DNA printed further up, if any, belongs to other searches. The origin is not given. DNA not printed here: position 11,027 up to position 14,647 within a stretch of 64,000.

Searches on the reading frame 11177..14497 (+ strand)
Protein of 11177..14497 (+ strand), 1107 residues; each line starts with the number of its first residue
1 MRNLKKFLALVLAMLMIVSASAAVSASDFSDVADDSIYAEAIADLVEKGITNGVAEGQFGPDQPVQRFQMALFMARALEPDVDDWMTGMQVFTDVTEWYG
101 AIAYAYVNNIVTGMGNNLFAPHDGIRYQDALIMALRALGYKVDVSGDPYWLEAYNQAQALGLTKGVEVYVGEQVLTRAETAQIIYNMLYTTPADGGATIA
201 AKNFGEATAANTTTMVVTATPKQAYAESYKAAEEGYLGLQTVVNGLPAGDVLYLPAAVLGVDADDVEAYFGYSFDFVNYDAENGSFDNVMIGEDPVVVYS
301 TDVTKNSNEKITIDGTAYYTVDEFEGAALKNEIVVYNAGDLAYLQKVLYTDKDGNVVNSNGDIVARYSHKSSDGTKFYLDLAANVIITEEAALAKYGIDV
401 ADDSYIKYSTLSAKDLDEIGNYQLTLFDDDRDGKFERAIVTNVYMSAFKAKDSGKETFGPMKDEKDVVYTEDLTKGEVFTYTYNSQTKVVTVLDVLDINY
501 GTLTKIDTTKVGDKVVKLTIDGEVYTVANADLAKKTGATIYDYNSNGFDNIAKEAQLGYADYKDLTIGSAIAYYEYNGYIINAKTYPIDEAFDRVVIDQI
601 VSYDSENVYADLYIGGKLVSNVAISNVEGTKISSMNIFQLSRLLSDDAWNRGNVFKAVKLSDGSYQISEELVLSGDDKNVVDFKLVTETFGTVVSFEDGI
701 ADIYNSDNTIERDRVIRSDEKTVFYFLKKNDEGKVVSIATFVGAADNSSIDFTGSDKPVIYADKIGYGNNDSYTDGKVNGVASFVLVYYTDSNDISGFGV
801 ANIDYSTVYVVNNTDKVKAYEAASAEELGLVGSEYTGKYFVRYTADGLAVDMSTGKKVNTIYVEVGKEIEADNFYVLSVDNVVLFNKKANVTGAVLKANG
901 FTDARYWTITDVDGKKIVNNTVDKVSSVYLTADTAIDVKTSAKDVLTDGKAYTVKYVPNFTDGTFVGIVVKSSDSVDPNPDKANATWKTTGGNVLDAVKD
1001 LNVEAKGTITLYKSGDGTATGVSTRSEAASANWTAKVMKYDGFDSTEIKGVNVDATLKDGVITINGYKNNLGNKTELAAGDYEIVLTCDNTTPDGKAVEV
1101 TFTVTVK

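Call 18: search_protein_families(library=pfam, proteins=[window:11177-14497:+], max_evalue=0.001)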
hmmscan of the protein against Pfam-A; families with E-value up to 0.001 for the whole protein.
window:11177-14497:+ (1107 aa): 1 family
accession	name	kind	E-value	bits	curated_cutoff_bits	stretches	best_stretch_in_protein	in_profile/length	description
PF00395.25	SLH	-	1e-16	61.1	20.8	2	29-71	2-44/44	S-layer homology domain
